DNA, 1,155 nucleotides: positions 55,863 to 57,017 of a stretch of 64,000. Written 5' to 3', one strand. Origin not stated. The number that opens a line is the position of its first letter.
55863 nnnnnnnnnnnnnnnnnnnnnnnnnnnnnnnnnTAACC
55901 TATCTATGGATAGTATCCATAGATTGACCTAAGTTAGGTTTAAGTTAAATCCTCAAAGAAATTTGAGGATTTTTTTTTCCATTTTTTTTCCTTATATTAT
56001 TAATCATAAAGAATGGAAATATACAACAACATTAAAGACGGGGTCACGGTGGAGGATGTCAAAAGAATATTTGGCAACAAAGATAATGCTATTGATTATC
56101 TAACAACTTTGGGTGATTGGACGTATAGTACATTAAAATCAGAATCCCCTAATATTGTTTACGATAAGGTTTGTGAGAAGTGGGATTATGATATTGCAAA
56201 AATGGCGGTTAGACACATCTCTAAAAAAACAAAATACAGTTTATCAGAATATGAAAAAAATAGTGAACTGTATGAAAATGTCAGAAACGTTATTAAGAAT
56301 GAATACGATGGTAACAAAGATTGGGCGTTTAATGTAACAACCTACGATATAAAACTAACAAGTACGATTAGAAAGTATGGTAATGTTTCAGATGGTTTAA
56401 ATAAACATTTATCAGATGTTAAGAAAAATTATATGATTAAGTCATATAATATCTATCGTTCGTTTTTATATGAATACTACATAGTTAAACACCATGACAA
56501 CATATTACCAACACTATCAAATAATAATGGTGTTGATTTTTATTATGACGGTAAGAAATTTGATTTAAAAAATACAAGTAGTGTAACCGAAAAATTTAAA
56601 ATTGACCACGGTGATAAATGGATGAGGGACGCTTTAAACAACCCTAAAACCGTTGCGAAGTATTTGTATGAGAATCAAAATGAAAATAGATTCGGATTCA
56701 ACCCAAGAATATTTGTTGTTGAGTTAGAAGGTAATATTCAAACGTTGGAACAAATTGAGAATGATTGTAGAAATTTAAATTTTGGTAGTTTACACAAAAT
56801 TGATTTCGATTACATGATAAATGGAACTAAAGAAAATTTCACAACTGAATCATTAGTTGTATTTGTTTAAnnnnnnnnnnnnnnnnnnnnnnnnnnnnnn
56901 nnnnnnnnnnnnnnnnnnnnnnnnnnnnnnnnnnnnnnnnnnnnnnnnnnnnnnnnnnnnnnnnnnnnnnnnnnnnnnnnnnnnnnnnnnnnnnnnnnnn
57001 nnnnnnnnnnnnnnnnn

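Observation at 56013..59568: Dam-like MTase flanked by an unknown gene and a MORC-like GHKL ATPase, a possible R-M or defence-like cassette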

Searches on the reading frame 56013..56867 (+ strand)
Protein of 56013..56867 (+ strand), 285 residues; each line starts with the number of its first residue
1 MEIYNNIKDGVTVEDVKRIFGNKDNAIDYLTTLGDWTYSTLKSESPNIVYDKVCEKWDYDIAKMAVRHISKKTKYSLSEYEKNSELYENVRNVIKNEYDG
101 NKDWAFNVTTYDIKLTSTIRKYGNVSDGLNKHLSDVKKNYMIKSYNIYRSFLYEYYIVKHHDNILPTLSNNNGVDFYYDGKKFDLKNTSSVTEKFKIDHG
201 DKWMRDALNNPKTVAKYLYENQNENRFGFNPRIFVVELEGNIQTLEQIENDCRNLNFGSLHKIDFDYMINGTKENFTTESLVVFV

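Call 3: search_protein_families(library=pfam, proteins=[window:56013-56867:+], max_evalue=0.1)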
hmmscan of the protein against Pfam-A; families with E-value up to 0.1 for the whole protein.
window:56013-56867:+ (285 aa): 0 families

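Call 4: search_protein_families(library=padloc, proteins=[window:56013-56867:+], max_evalue=0.1)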
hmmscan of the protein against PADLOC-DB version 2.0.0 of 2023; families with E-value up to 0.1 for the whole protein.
window:56013-56867:+ (285 aa): 0 families

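Call 5: search_protein_families(library=phrogs, proteins=[window:56013-56867:+], max_evalue=0.01)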
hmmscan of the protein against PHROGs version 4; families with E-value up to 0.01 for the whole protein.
window:56013-56867:+ (285 aa): 0 families

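Call 6: search_protein_families(library=ncbifam, proteins=[window:56013-56867:+], max_evalue=0.1)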
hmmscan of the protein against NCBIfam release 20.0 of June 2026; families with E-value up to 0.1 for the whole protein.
window:56013-56867:+ (285 aa): 0 families

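Call 8: search_dna_similar(query=window:56013-56867:+, collection=phages, mode=protein, max_rows=20, max_evalue=0.01)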
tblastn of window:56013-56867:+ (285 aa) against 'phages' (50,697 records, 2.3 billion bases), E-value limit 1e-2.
No match.

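Call 13: search_solved_structures(query=window:56013-56867:+, max_evalue=10)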
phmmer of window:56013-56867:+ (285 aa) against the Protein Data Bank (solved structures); distinct sequences matched with E-value up to 10: 0.

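Call 16: find_homologous_proteins(query=window:56013-56867:+, max_evalue=0.01)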
Query window:56013-56867:+ (285 aa): 9 proteins with E <= 0.01 among 248 candidates.
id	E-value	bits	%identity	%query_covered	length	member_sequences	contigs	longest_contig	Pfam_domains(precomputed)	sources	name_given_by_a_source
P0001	1.6e-186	636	100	100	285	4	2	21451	-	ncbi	-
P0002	1.7e-152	525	82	99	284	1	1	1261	-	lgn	-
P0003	3.8e-132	458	71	98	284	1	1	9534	-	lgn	-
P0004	7.4e-122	424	66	99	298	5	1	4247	-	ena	-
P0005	9.1e-113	394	62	99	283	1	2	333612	-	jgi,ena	-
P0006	6.6e-106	372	58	99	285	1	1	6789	-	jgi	jgi:hypothetical protein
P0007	2.6e-93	330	55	96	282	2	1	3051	-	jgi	jgi:hypothetical protein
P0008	1.4e-72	262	48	99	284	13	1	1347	-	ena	-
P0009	1.4e-62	230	42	95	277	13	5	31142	-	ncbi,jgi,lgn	-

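Call 17: find_encoding_contigs(protein=P0005, flank=8000, max_places=3)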
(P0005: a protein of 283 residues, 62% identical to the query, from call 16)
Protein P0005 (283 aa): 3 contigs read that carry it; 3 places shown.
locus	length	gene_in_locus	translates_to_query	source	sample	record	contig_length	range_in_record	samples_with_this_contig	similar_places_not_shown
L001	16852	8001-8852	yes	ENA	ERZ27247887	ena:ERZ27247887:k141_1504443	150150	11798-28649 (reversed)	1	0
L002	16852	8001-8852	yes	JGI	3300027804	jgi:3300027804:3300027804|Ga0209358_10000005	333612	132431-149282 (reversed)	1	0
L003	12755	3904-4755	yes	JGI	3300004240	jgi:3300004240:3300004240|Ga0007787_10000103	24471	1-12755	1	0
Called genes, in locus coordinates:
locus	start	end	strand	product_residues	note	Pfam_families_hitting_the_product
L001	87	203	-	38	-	-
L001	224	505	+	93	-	-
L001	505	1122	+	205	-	PF00145:DNA_methylase (weak)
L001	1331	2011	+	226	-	-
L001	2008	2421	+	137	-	PF01467:CTP_transf_like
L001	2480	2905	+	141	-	PF02675:AdoMet_dc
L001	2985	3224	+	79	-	-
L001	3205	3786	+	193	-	PF18143:HAD_SAK_2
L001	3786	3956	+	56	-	-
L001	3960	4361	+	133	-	PF10504:DUF2452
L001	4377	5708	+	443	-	PF01551:Peptidase_M23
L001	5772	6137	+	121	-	-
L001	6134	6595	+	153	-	PF03013:Pyr_excise (weak)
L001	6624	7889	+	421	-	-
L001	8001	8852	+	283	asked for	-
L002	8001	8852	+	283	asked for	-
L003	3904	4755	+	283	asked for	-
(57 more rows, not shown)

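Call 18: find_encoding_contigs(protein=P0009, flank=8000, max_places=5)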
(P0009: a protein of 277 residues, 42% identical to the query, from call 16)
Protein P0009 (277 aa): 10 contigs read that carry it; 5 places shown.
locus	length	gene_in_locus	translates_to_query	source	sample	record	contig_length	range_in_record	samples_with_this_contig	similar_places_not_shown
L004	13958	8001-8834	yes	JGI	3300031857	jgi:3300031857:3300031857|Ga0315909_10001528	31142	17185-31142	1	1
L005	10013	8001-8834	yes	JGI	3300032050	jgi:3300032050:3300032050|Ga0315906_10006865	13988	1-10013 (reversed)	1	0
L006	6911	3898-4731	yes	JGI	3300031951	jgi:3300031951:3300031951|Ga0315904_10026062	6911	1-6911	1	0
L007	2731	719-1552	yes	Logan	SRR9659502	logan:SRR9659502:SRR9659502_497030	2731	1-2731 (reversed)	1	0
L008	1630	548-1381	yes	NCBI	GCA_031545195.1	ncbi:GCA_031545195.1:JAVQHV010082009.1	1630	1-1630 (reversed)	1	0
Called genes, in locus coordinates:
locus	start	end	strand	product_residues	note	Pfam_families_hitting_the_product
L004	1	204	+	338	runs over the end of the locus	-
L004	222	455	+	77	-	-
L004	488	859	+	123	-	PF08299:Bac_DnaA_C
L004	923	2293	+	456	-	PF01839:FG-GAP (faint), PF13517:FG-GAP_3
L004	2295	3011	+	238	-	-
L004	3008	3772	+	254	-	-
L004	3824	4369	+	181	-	-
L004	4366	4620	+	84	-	-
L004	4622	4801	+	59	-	-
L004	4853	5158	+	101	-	-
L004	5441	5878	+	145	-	-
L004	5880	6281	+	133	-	-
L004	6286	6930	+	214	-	PF00929:RNase_T (faint)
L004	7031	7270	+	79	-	-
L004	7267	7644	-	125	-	-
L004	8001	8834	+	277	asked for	-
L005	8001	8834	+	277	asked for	-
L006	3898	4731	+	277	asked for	-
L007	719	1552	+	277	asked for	-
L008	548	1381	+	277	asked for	-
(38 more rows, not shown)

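Call 19: find_encoding_contigs(protein=P0001, flank=8000, max_places=3)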
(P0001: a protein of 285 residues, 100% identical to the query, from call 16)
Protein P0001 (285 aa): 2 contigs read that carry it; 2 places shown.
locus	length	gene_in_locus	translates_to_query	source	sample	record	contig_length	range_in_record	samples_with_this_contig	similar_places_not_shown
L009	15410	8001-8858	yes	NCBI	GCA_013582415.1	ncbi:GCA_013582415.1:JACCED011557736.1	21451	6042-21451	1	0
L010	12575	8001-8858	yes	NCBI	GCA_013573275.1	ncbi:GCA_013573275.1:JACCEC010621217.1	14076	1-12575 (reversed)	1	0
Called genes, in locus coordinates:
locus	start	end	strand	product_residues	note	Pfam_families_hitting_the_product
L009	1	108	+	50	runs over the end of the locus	-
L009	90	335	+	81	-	-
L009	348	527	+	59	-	-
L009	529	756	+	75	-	-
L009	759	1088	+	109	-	PF01521:Fe-S_biosyn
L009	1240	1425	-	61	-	-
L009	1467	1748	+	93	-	-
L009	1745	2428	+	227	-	-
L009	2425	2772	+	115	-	PF20475:DUF6717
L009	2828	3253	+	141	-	PF02675:AdoMet_dc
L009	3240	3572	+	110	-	-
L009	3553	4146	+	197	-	PF18143:HAD_SAK_2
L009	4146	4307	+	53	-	-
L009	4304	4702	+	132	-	PF10504:DUF2452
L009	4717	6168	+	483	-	PF01471:PG_binding_1 (faint), PF01551:Peptidase_M23, PF00959:Phage_lysozyme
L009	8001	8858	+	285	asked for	-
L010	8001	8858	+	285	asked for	-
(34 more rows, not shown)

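Call 31: predict_structure(alignment_id=A1)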
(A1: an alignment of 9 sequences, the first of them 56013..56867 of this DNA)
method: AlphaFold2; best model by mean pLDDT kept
length: 285 residues; sequences in the alignment: 9
mean_pLDDT: 84.4   pTM: 0.79
mean pLDDT of the five models: 84.4, 84.2, 84.1, 83.9, 65.1
residues with pLDDT >= 90: 107; 70-90: 147; 50-70: 25; < 50: 6
segments of 3 or more residues with pLDDT < 50: 1-3, 224-226
pLDDT, mean of each block of 10 residues (from residue 1): 69 92 94 90 96 95 92 92 96 88 62 79 88 84 86 90 85 72 78 89 90 89 61 77 89 79 82 83 77
secondary structure, 60 per line:
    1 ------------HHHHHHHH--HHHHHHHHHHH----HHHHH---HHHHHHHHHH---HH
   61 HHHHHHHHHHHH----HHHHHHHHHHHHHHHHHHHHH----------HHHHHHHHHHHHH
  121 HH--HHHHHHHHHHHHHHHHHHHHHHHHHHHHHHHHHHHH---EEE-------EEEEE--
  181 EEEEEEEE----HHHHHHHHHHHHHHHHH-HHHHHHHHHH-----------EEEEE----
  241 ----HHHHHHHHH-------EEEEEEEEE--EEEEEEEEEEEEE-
elements in order: H13-20 H23-33 H38-42 H46-55 H59-72 H77-97 H108-122 H125-160 E164-166 E174-178 E181-188 H193-209 H211-220 E232-236 H245-253 E261-269 E272-284

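Call 44: fold_search(model_id=the predicted structure, library=pdb)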
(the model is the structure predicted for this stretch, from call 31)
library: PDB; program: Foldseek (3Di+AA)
matches with E <= 10: 187; with E <= 0.001: 0
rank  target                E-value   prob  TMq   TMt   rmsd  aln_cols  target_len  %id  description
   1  6wxw_A                7.1e-02  0.21  0.18  0.15  13.1       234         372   16  crystal structure of apo Card1 (released 2020-12-30)
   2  6xl1_A                9.9e-02  0.23  0.21  0.17  12.3       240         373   13  crystal structure of cA4-activated Card1(D294N) (released 2020-12-30)
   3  2ph7_B                3.1e-01  0.28  0.20  0.25  13.7       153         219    8  Crystal structure of AF2093 from Archaeoglobus fulgidus (released 2007-05-08)
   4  2ph7_A                4.9e-01  0.23  0.20  0.25  13.8       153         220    8  Crystal structure of AF2093 from Archaeoglobus fulgidus (released 2007-05-08)
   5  8xl0_E                5.4e-01  0.05  0.10  0.03  16.8       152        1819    9  Citrate-induced filament of human acetyl-coenzyme A carboxylase 1 (ACC1-citrate) (released 2024-10-23)
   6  8q43_A                7.6e-01  0.09  0.22  0.17  13.3       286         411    8  Crystal structure of cA4-bound Can2 (E341A) in complex with oligo-C DNA (released 2023-11-22)
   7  8q41_B                8.5e-01  0.08  0.22  0.17  12.8       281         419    8  Crystal structure of Can2 (E341A) bound to cA4 and TTTAAA ssDNA (released 2023-11-22)
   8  2inb                  9.4e-01  0.08  0.11  0.20  11.4       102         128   11  Crystal structure of an XisH family protein (ZP_00107633.1) from Nostoc punctiforme PCC 73102 at 1.60 A resolution (released 2006-10-24)
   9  3e3n_H                1.1e+00  0.05  0.11  0.06  14.1       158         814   13  The Glycogen phosphorylase b R state- AMP complex (released 2009-08-18)
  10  1xmx                  1.1e+00  0.13  0.22  0.17  10.7       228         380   12  Crystal structure of protein VC1899 from Vibrio cholerae (released 2004-11-16)
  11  5lhc_A                1.2e+00  0.09  0.21  0.13  12.2       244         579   11  The structure of D456A mutant of Nt.BspD6I nicking endonuclease at 0.24 nm resolution . (released 2017-08-16)
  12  9va7_A                1.2e+00  0.06  0.14  0.11  11.8       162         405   12  Crystal structure of legionella effector Lem17 in complex with IP6 (released 2026-01-21)
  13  8q41_A                1.3e+00  0.07  0.16  0.12  12.9       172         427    9  Crystal structure of Can2 (E341A) bound to cA4 and TTTAAA ssDNA (released 2023-11-22)
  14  9ibq_A                1.5e+00  0.03  0.16  0.16  22.6       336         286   11  Structure of BstEII with DNA substrate (released 2026-03-04)
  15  4c2c_A                1.5e+00  0.04  0.10  0.08  18.4       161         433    9  Crystal structure of the protease CtpB in an active state (released 2013-12-04)
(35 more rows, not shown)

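Call 48: search_solved_structures(query=A1, max_evalue=10)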
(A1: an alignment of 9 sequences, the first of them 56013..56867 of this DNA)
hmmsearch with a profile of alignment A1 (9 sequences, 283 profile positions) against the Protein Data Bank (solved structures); distinct sequences matched with E-value up to 10: 2.
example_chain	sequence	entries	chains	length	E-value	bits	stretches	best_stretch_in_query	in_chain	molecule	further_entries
2kck_A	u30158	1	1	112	0.058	15.7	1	66-104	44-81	TPR repeat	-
3pzt_A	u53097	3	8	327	0.14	14.4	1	71-121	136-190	Endoglucanase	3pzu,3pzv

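Call 51: search_protein_representatives(alignment_id=A1)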
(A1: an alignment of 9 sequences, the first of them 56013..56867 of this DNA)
Query: 9 sequences, 283 profile positions. Proteins with E-value up to 0.001 (for the whole library): 158; up to 1e-10: 72; up to 1e-30: 24. The best 150 are listed.
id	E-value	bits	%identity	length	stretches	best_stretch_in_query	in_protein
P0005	3.1e-139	479.2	-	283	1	1-283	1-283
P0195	2.7e-116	403.9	-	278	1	8-283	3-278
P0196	9.2e-85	300.5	-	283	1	3-283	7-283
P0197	1.6e-82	293.1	-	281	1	1-283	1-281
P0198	8.3e-47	176.0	-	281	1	1-281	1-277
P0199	3.3e-41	157.6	-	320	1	4-281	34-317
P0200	1.8e-40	155.1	-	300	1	4-279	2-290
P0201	3.2e-40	154.3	-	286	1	3-282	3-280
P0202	1.0e-37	146.1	-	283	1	4-276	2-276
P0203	1.3e-37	145.8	-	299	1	4-269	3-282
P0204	2.1e-37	145.1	-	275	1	4-281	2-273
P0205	3.0e-36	141.3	-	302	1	8-283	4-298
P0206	2.2e-35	138.5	-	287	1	4-282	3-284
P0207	2.9e-34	134.8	-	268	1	42-283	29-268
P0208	1.8e-32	128.9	-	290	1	4-271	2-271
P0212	3.5e-32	128.0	-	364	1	39-279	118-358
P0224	3.9e-28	114.7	-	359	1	9-282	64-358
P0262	9.3e-12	61.0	-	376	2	111-186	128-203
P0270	5.7e-10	55.1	-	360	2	112-186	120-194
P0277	6.3e-09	51.7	-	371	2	62-186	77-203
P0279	1.1e-08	50.9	-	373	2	70-186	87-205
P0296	3.5e-07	46.0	-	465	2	99-237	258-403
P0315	1.3e-05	40.8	-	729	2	94-186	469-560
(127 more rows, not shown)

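Call 55: search_protein_families(library=pfam, proteins=[P0198, P0199, P0212, P0224, P0262, P0270, P0277, P0279, P0296, P0315], max_evalue=0.01)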
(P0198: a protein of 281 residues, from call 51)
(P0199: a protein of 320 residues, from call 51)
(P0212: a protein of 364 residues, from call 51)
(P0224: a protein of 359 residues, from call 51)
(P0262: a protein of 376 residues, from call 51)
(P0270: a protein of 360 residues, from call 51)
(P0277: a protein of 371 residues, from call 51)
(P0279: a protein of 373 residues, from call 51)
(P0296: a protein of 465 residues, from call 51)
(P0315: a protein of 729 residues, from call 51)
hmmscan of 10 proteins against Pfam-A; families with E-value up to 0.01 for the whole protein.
P0198 (281 aa): 0 families

P0199 (320 aa): 0 families

P0212 (364 aa): 0 families

P0224 (359 aa): 0 families

P0262 (376 aa): 0 families

P0270 (360 aa): 0 families

P0277 (371 aa): 0 families

P0279 (373 aa): 0 families

P0296 (465 aa): 0 families

P0315 (729 aa): 2 families
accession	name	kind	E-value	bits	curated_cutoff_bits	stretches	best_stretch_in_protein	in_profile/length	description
PF02086.21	MethyltransfD12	-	5e-16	59.6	22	1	18-270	1-219/253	D12 class N6 adenine-specific DNA methyltransferase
PF03602.21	Cons_hypoth95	-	0.00077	19.6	24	0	209-247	97-138/182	Conserved hypothetical protein 95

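Call 56: search_protein_families(library=ncbifam, proteins=[P0198, P0199, P0212, P0224, P0262, P0270, P0277, P0279, P0296, P0315], max_evalue=0.01)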
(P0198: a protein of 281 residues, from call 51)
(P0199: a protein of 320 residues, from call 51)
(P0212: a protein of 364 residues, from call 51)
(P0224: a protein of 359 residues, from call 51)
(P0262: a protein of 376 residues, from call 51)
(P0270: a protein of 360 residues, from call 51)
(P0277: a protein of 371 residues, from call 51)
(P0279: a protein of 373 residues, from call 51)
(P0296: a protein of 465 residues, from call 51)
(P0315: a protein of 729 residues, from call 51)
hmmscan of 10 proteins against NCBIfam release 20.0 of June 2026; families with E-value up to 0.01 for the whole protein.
P0198 (281 aa): 0 families

P0199 (320 aa): 0 families

P0212 (364 aa): 0 families

P0224 (359 aa): 0 families

P0262 (376 aa): 0 families

P0270 (360 aa): 0 families

P0277 (371 aa): 0 families

P0279 (373 aa): 0 families

P0296 (465 aa): 1 family
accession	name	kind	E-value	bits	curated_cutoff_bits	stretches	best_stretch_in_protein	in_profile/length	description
TIGR02592.1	cas_Cas5h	exception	0.007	16.1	97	1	212-386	42-225/241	type I-B CRISPR-associated protein Cas5b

P0315 (729 aa): 2 families
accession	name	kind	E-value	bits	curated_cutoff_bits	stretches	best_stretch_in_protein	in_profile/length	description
TIGR00571.1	dam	subfamily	3e-05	23.9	114.85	1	18-243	7-196/267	Dam family site-specific DNA-(adenine-N6)-methyltransferase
TIGR00095.1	TIGR00095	equivalog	0.0091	15.7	117.5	0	213-248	116-149/194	16S rRNA (guanine(966)-N(2))-methyltransferase RsmD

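Call 57: search_protein_families(library=padloc, proteins=[P0198, P0199, P0212, P0224, P0262, P0270, P0277, P0279, P0296, P0315], max_evalue=0.01)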
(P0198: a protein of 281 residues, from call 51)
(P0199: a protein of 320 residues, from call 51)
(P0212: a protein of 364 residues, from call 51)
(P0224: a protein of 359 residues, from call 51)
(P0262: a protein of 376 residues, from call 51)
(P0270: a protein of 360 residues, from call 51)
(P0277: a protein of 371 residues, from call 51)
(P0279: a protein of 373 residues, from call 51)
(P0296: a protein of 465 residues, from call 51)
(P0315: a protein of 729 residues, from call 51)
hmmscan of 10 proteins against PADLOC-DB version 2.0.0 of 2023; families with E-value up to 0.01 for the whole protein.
P0198 (281 aa): 0 families

P0199 (320 aa): 0 families

P0212 (364 aa): 0 families

P0224 (359 aa): 0 families

P0262 (376 aa): 0 families

P0270 (360 aa): 0 families

P0277 (371 aa): 0 families

P0279 (373 aa): 0 families

P0296 (465 aa): 1 family
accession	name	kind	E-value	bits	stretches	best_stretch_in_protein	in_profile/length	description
PDLC00951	Cas5b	-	0.0019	16.1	1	212-386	42-225/241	"CRISPR-associated protein Cas5, subtype I-B/HMARI"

P0315 (729 aa): 10 families
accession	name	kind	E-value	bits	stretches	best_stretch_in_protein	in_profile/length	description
PDLC03385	MTase_II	-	5.9e-55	184.9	1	13-347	6-333/336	Type II methyltransferase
PDLC03261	MTase_II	-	5.2e-37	125.4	1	11-336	306-626/643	Type II methyltransferase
PDLC03257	MTase_II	-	6.8e-21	72.9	1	17-335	14-324/343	Type II methyltransferase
PDLC03298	MTase_II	-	1.6e-18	64.9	1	17-326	3-301/362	Type II methyltransferase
PDLC03287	MTase_II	-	1.3e-17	61.8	1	197-318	186-303/646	Type II methyltransferase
PDLC03373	MTase_II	-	6.6e-17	59.9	1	17-348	10-336/339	Type II methyltransferase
PDLC03342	MTase_II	-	3.7e-05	21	0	197-255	204-268/383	Type II methyltransferase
PDLC03345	MTase_II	-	4.5e-05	20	1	221-338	256-381/581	Type II methyltransferase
PDLC03383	MTase_II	-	4.6e-05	21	0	17-57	23-63/318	Type II methyltransferase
PDLC03294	MTase_II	-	0.0011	16.7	1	18-241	10-198/272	Type II methyltransferase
